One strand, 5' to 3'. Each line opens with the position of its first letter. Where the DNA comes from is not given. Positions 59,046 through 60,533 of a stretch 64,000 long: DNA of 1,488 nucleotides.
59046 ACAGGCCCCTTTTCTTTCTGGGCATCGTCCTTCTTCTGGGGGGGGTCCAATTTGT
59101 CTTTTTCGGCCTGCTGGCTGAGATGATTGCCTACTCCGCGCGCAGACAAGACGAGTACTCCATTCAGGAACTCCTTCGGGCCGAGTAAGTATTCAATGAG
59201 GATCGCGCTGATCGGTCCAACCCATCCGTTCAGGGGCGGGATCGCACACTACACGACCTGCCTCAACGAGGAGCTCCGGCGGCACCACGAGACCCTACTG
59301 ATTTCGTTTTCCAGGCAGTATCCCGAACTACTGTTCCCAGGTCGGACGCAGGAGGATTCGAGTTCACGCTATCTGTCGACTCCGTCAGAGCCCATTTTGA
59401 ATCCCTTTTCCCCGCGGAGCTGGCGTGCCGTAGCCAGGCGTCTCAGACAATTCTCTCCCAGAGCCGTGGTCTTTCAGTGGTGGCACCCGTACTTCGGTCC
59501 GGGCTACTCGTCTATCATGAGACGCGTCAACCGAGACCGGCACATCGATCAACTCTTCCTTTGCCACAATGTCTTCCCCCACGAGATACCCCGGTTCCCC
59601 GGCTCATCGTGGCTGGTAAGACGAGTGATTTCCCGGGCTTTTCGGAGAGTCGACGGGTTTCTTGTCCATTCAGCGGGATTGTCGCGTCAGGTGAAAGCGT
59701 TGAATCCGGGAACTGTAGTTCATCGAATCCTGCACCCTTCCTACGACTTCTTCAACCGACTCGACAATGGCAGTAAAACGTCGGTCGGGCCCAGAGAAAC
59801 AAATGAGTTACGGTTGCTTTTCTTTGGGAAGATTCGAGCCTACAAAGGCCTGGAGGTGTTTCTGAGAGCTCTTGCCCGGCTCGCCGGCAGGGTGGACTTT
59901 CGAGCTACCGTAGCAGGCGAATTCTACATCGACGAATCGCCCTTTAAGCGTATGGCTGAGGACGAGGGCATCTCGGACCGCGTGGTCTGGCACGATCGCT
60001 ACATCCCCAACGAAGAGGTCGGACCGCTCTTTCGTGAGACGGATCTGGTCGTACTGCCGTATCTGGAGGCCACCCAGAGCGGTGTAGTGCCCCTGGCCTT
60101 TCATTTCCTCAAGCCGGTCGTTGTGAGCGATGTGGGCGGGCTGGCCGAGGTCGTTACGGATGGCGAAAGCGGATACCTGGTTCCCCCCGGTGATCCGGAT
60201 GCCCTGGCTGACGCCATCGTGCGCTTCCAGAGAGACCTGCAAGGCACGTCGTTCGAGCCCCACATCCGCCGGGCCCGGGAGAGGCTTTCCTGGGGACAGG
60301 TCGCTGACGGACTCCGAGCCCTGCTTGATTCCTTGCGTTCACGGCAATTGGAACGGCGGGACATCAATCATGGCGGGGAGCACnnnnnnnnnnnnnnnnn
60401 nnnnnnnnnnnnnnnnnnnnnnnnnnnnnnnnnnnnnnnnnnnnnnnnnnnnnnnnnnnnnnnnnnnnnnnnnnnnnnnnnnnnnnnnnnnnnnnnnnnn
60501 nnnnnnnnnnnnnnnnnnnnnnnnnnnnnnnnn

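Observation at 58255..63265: Paired polyprenyl-phosphate sugar synthases (GtrB-like and DPM1-like) flanking a TMTC/PMT-like GT-C/TPR protein: a candidate periplasmic glycosylation module inside the EPS locus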

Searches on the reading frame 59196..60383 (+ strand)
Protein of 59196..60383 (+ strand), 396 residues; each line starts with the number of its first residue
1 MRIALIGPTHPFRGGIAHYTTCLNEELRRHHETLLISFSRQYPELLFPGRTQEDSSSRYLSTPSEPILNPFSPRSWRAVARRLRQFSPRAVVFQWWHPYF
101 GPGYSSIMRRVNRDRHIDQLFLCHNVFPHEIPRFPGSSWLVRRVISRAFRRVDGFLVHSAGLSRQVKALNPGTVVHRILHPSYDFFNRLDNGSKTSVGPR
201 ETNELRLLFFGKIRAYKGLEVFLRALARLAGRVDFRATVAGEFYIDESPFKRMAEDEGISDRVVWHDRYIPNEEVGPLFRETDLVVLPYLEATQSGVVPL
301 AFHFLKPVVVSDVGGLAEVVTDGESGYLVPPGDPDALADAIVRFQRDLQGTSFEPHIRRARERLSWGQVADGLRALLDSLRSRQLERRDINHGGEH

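Call 6: search_protein_families(library=pfam, max_evalue=0.01, proteins=[window:59196-60383:+])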
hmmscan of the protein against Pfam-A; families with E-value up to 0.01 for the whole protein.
window:59196-60383:+ (396 aa): 4 families
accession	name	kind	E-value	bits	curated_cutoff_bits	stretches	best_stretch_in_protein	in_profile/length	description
PF13692.12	Glyco_trans_1_4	-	2.7e-27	96.2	27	1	206-345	3-140/142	Glycosyl transferases group 1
PF00534.26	Glycos_transf_1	-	1.4e-21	77.3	26.4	1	201-344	12-155/172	Glycosyl transferases group 1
PF13579.12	Glyco_trans_4_4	-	1.3e-06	29.3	29.7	1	14-170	1-146/158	Glycosyl transferase 4-like domain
PF13439.12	Glyco_transf_4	-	6.2e-06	26.8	28.5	1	14-169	2-152/170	Glycosyltransferase Family 4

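Call 8: search_protein_families(library=ncbifam, max_evalue=0.01, proteins=[window:59196-60383:+])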
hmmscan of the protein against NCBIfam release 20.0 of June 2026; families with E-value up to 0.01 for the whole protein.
window:59196-60383:+ (396 aa): 18 families
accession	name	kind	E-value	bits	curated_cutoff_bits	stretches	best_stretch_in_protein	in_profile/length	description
TIGR03449.1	mycothiol_MshA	equivalog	7.2e-16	58.1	462.5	1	194-376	211-399/406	D-inositol-3-phosphate glycosyltransferase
NF041876.1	EPS_EpsE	equivalog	2.1e-14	53.6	400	1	197-348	207-362/389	exopolysaccharide biosynthesis GT4 family glycosyltransferase EpsE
TIGR03088.1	stp2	hypoth_equivalog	3.5e-14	52.6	409.05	1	203-363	193-352/374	TIGR03088 family PEP-CTERM/XrtA system glycosyltransferase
TIGR04063.1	stp3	hypoth_equivalog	1.4e-13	50.6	442.05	1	206-347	215-360/397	TIGR04063 family PEP-CTERM/XrtA system glycosyltransferase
TIGR02149.1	glgA_Coryne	subfamily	1.5e-13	50.6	302.4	1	203-371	203-381/391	glycogen synthase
NF046085.1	XrtY_assoc_Gly1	equivalog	7.9e-13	48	400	1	200-348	205-350/387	XrtY-associated glycosyltransferase XYAG1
TIGR04005.1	wcaL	equivalog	3.1e-09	36.2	537.6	1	205-365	223-387/406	colanic acid biosynthesis glycosyltransferase WcaL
TIGR03999.1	thiol_BshA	equivalog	7.8e-09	34.9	273.7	1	208-348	203-339/375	N-acetyl-alpha-D-glucosaminyl L-malate synthase BshA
NF053787.1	GlcN_PG_synth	equivalog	2.2e-06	26.7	480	1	147-375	139-354/361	N-acetylglucosaminyl phosphatidylglycerol synthase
NF007396.0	PRK09922.1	equivalog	4e-05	22.7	385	1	153-344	137-323/361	lipopolysaccharide 1,6-galactosyltransferase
NF012028.0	PRK15484.1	subfamily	5.1e-05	22.5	618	1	203-371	192-369/380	lipopolysaccharide N-acetylglucosaminyltransferase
NF038229.1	Glyco4_Geo_Pelo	equivalog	6.5e-05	22.1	400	1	197-329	154-285/338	GPMC system family 4 glycosyltransferase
NF047684.1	TeichurnBiosyTuaC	equivalog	8e-05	21.7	550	1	207-346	222-353/391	teichuronic acid biosynthesis protein TuaC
TIGR04157.1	glyco_rSAM_CFB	subfamily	0.00035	19.7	400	1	203-330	226-349/406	TIGR04157 family glycosyltransferase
NF038295.1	EPS_HpsP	equivalog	0.00036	19.7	550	1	203-341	206-346/388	hormogonium polysaccharide biosynthesis glycosyltransferase HpsP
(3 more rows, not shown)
